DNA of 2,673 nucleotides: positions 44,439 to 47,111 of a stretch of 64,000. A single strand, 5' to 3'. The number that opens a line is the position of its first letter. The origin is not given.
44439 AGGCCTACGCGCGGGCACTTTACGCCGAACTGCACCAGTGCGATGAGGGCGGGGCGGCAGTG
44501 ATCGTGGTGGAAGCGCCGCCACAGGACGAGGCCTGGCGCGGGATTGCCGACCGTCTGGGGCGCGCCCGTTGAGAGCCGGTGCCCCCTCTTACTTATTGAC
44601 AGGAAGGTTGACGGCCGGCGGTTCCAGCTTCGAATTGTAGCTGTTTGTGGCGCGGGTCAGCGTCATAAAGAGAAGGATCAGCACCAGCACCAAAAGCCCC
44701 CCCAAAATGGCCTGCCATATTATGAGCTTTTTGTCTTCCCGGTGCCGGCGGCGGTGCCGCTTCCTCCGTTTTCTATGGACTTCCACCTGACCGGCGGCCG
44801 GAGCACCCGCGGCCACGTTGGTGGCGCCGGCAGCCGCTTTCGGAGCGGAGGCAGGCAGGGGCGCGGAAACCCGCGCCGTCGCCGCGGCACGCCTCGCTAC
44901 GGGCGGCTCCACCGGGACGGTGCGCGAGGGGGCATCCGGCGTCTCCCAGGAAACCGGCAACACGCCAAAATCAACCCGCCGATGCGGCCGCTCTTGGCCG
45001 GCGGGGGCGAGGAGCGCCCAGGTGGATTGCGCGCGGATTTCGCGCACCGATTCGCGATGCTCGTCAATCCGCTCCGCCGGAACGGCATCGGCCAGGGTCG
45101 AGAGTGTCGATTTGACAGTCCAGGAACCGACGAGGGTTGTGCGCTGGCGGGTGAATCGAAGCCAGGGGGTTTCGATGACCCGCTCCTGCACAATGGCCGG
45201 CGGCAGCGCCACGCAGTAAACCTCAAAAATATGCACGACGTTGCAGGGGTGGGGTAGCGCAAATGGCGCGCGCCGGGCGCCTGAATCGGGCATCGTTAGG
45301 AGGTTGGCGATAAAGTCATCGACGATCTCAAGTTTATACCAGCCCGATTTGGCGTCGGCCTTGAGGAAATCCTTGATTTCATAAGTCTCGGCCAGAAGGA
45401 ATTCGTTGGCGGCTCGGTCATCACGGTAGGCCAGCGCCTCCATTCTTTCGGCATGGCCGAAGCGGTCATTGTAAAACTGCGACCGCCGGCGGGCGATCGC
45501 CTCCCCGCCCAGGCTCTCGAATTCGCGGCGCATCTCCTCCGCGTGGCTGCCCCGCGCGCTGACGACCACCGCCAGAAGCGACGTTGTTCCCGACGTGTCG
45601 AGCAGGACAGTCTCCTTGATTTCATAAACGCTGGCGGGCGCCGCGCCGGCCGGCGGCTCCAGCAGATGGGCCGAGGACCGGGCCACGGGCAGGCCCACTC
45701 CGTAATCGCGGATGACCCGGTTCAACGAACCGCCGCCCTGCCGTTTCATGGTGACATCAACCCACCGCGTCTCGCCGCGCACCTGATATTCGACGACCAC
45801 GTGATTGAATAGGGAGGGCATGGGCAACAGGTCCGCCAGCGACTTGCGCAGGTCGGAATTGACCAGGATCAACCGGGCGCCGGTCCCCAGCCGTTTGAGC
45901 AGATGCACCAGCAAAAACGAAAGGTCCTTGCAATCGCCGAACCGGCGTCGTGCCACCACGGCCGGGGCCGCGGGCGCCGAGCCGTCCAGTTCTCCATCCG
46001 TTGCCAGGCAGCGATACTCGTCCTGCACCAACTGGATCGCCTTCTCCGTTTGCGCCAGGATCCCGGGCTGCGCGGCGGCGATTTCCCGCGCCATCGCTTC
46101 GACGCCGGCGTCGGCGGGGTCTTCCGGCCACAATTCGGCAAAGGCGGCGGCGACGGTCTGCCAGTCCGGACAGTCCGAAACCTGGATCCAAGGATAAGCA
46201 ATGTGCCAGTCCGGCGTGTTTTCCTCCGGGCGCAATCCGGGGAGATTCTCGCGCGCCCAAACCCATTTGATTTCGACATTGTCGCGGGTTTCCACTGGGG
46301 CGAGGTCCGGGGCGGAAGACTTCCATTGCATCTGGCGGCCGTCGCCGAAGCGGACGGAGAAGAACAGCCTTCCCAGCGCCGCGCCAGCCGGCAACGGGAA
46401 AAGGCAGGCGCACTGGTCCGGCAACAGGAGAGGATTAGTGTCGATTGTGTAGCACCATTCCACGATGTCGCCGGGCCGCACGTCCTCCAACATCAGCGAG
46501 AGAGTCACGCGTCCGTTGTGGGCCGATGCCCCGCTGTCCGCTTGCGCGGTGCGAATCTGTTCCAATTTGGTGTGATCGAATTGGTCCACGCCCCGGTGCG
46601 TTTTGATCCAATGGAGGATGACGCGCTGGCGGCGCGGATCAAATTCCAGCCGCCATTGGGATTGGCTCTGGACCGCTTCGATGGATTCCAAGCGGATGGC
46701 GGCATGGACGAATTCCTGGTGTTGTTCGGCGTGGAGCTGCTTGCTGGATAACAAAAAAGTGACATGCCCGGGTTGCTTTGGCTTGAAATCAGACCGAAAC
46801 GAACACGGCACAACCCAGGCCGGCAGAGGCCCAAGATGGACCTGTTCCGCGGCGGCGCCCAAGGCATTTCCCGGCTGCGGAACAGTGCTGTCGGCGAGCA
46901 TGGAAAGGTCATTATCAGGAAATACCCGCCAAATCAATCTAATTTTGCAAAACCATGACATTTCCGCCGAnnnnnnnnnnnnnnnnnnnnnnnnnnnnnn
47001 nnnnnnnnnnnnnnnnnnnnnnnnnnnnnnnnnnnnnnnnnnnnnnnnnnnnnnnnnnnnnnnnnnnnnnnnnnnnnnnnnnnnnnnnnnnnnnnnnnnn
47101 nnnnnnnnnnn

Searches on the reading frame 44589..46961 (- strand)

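Call 59: search_protein_families(library=pfam, proteins=[window:44589-46961:-], max_evalue=0.00001)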
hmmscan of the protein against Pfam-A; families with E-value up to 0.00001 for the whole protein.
window:44589-46961:- (790 aa): 1 family
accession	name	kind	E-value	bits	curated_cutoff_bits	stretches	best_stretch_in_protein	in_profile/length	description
PF12969.12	DUF3857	-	1.1e-19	71.5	24.6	1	80-241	4-167/170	Domain of Unknown Function with PDB structure (DUF3857)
